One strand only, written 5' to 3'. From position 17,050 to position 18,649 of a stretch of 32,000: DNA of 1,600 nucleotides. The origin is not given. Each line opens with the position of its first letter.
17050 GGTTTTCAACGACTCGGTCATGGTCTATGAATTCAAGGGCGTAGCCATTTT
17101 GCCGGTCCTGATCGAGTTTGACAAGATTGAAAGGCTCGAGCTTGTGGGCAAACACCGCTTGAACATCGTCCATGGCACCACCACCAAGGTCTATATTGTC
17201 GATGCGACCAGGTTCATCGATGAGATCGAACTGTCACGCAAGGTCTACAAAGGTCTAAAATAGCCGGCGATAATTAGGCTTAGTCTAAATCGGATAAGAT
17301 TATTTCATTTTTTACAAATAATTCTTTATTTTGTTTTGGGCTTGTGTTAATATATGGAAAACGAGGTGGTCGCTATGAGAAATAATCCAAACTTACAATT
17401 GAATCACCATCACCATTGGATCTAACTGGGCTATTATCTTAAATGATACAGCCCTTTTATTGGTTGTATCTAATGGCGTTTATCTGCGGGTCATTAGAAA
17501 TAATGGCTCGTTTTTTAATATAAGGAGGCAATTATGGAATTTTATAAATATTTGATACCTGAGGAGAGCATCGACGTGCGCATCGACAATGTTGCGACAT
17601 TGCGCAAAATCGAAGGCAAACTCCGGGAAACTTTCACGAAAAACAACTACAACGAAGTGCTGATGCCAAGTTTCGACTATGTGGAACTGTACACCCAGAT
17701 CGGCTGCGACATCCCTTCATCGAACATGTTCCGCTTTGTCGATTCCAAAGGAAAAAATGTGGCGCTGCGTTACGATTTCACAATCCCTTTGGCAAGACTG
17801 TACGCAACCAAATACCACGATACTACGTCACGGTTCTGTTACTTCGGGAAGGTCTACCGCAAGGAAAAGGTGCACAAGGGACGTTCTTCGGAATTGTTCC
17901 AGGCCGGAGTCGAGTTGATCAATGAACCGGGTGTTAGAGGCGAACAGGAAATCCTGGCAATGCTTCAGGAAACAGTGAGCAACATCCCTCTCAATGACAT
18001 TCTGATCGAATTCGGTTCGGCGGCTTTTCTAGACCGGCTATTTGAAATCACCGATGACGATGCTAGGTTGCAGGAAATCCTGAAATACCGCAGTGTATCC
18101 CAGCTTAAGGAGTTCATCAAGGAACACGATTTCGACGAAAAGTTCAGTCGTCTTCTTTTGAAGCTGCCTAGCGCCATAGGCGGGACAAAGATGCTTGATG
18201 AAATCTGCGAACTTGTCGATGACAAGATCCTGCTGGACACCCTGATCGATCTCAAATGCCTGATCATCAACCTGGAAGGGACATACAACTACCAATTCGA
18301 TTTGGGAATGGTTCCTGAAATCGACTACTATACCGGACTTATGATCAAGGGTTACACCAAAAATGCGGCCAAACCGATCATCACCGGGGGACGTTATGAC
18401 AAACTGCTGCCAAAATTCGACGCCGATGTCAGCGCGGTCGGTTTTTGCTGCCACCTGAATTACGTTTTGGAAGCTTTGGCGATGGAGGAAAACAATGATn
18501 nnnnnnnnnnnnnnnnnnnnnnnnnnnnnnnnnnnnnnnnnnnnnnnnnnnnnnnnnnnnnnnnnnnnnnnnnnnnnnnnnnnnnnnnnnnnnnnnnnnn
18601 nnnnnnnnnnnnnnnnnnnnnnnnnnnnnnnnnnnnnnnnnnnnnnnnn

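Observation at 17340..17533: Leader-peptide (ribosome-mediated) attenuator with a His4 run in front of hisZGDBHAFIE-hisK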

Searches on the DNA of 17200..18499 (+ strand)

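Call 4: search_rna_families(source=window, start=17200, end=17600, threshold=evalue, max_evalue=10, show_alignments=3)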
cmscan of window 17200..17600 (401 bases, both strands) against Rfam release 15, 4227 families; matches with E-value up to 10: 1.
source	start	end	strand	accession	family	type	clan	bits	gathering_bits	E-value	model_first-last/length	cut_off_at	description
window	17446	17516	+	RF00368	sroB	Gene; sRNA;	-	18.8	44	8.4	1-83/83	no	sroB RNA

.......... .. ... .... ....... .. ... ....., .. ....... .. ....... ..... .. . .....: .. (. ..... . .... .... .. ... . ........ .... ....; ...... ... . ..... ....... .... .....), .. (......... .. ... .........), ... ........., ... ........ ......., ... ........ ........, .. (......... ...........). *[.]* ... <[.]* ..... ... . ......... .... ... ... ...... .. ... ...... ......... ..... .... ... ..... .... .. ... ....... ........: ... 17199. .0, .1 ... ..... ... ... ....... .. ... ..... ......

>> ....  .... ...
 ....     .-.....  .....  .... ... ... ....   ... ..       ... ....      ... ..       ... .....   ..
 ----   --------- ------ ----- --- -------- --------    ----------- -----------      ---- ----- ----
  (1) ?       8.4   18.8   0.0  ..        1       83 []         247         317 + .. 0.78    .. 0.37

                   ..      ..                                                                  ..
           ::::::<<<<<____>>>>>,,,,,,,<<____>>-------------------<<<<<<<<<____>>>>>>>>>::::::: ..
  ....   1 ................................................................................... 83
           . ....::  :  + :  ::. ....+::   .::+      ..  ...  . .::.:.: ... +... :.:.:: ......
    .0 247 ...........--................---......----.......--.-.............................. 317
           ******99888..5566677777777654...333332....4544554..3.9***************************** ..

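Call 31: search_rna_families(sources=[L026, L042, L043, L044, L045, L046, L005, L030], threshold=gathering)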
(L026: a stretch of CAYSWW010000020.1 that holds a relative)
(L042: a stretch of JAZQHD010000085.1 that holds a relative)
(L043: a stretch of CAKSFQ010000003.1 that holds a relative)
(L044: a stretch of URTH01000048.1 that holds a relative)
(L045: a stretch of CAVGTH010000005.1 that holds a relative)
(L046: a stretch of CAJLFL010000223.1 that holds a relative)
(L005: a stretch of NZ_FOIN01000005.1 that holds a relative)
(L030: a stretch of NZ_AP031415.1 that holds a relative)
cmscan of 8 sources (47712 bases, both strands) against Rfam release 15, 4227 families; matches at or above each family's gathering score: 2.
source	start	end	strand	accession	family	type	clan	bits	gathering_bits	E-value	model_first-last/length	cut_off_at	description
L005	94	166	+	RF00005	tRNA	Gene; tRNA;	CL00001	61.8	29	4.3e-11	1-71/71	no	tRNA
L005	1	59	+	RF00005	tRNA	Gene; tRNA;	CL00001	40.5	29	3e-05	15-71/71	5'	tRNA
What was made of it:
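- Tried and rejected: Rfam on eight related loci, including the Clostridia-type hisZ loci L042-L046 and L026, found no T-box either (call 31).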

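Call 37: build_rna_model(alignment_id=A3)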
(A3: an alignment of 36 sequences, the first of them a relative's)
Model R1 built from alignment A3 (36 sequences, 164 columns); structure: RNAalifold consensus.
model positions 133; base pairs 27; branch points 2; effective number of sequences 1.68; information 0.589 bits per position. Calibrated on 0.2 Mb of random sequence (short: E-values are rough).
structure used (alignment columns):
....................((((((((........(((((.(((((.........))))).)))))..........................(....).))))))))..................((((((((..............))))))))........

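Call 38: search_with_rna_model(model_id=R1, sources=[window, L001, L002, L026, L042, L043, L044, L045, L046, L005, L006, L030, L016, L012], max_evalue=1, show_alignments=1)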
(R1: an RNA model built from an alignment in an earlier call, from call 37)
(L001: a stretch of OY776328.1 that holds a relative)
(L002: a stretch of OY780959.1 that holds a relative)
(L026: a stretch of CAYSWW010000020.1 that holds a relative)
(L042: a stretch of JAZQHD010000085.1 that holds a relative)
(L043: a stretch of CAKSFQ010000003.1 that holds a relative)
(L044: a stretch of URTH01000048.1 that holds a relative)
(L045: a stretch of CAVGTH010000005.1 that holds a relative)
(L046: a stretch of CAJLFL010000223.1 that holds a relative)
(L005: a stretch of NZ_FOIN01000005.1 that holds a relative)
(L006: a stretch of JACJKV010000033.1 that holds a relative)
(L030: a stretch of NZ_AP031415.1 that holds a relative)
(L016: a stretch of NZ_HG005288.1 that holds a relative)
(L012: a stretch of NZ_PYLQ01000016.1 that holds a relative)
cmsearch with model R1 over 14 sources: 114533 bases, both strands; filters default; matches with E-value up to 1: 21.
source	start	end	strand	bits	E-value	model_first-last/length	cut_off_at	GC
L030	2848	2984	+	138.7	9.8e-31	1-133/133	no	0.34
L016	2844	2978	+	138.5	1.1e-30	1-133/133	no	0.33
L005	2739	2877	+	130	1.2e-28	1-133/133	no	0.32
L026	138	273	+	127.9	3.7e-28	1-133/133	no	0.35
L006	2732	2868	+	121.6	1.2e-26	1-133/133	no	0.35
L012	2858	2983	+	120.9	1.7e-26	1-133/133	no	0.32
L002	2861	2985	+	71.8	9.4e-15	1-133/133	no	0.38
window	17393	17517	+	67.2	1.2e-13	1-133/133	no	0.35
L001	2860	2984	+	67.2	1.2e-13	1-133/133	no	0.35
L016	2948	3012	-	30.8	5.6e-05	1-133/133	no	0.34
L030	2954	3052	-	26.8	0.00052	1-133/133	no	0.33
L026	243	323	-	25.6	0.001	1-133/133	no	0.28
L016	2826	2927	-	20.9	0.014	1-133/133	no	0.28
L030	2830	2928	-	19.5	0.029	1-133/133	no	0.28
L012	2843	2952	-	18.6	0.048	1-133/133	no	0.29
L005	2841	2951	-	18.1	0.064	1-133/133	no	0.29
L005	2724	2826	-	17.1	0.11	1-133/133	no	0.3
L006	2834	2943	-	16.6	0.14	1-133/133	no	0.37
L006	2694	2827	-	16.3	0.17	1-133/133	no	0.34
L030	2602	2695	+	14.3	0.49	1-133/133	no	0.33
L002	2892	3012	-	13.5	0.78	1-133/133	no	0.36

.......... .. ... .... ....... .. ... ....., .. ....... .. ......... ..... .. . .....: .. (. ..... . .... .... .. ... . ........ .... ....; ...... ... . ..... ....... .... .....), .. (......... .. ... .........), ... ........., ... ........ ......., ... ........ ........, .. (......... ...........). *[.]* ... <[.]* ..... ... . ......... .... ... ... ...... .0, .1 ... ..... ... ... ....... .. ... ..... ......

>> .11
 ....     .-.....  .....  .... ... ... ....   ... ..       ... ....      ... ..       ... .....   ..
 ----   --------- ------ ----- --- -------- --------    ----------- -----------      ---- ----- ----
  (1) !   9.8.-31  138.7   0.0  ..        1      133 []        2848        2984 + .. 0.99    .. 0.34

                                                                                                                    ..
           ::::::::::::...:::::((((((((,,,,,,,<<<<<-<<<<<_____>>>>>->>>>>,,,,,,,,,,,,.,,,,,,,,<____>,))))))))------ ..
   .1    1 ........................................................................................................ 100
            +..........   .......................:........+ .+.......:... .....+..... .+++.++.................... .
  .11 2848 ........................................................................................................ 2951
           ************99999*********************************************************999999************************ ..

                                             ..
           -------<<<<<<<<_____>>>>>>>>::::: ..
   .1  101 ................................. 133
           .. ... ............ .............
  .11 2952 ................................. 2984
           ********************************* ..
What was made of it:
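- Checked: A covariance model built without the window or its closest relative finds exactly one hit in the window, 17393-17517 on the + strand, 67.2 bits, E 1.2e-13 (call 38).
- The covariance-model hit has E 1e-13 (call 38).
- Tried and rejected: The covariance model found nothing in L042-L046 (call 38).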

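Call 47: search_with_rna_model(model_id=R1, sources=[L003, L004, L007, L008, L009, L010, L011, L013, L014, L015, L017, L018, L019, L020, L021, L022, L023, L024, L025, L027, L028, L029, L031, L032, L033, L034, L035, L036, L037, L038, L039, L040, L041, L047], max_evalue=0.00001)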
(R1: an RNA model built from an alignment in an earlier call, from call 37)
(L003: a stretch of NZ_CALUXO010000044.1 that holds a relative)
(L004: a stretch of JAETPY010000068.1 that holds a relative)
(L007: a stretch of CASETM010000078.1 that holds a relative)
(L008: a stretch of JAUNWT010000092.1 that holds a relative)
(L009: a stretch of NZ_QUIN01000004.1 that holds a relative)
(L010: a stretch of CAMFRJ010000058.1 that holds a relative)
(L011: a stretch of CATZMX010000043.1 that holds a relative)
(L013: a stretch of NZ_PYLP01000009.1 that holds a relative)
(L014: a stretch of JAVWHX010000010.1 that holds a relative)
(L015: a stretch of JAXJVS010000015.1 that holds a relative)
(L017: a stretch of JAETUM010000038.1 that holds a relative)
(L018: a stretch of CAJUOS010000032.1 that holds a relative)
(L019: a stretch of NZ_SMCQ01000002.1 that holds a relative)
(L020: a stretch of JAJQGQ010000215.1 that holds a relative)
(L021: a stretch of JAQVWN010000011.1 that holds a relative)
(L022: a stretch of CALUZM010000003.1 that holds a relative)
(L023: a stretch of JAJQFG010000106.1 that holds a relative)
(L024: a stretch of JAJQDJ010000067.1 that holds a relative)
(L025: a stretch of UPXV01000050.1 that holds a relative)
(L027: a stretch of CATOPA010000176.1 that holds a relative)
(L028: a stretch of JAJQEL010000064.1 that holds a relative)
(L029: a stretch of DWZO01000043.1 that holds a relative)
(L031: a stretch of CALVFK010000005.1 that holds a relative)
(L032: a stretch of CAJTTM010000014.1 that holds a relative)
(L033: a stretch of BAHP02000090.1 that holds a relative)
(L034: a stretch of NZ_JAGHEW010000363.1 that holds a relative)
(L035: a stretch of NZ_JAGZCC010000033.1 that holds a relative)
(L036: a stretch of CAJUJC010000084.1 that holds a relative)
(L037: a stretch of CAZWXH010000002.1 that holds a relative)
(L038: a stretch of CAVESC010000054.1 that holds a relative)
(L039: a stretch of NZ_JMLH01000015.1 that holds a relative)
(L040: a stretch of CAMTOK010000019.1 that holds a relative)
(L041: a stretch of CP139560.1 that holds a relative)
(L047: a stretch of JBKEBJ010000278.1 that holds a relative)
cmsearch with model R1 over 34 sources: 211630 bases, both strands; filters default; matches with E-value up to 0.00001: 33.
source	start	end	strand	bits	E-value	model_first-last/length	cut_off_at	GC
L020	783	915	+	142.9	1.8e-31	1-133/133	no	0.33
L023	2850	2981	+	140.4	7e-31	1-133/133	no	0.35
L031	2848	2984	+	138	2.8e-30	1-133/133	no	0.34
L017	2847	2982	+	136.6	5.8e-30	1-133/133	no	0.37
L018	2847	2982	+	136.2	7.3e-30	1-133/133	no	0.37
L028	1759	1889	+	136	8.3e-30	1-133/133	no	0.34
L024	2850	2981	+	134.9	1.5e-29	1-133/133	no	0.36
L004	2077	2214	+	132.3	6.1e-29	1-133/133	no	0.31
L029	2843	2982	+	131.1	1.2e-28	1-133/133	no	0.35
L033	2759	2896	+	130.7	1.5e-28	1-133/133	no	0.3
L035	2844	2980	+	129.4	3e-28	1-133/133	no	0.31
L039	2843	2979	+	129.2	3.4e-28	1-133/133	no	0.3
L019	2853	2984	+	129.1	3.7e-28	1-133/133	no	0.35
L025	2851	2984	+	128.6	4.7e-28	1-133/133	no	0.35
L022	2843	2981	+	127.6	8e-28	1-133/133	no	0.34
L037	2839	2974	+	127.3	9.9e-28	1-133/133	no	0.38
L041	2844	2980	+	125.7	2.4e-27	1-133/133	no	0.31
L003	2836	2979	+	125.6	2.5e-27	1-133/133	no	0.3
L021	2857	2983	+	123.9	6.2e-27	1-133/133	no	0.37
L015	2845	2982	+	123.3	8.7e-27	1-133/133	no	0.32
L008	2187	2312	+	122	1.7e-26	1-133/133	no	0.32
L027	185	315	+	121.1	2.9e-26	1-133/133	no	0.32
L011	2858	2983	+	120.9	3.2e-26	1-133/133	no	0.32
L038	2511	2636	+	120.9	3.2e-26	1-133/133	no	0.32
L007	225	366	+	120.7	3.6e-26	1-133/133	no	0.32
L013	2438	2563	+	120.4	4.3e-26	1-133/133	no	0.33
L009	2847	2985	+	120.2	4.7e-26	1-133/133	no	0.33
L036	594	737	+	118.8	1e-25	1-133/133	no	0.32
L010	614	746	+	111.5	5.8e-24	1-133/133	no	0.35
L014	2841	2978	+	109.3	1.9e-23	1-133/133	no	0.39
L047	1549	1690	+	103.3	5.2e-22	1-133/133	no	0.32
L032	2844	2978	+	103.1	5.8e-22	1-133/133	no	0.33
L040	2865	2985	+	100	3.3e-21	1-133/133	no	0.39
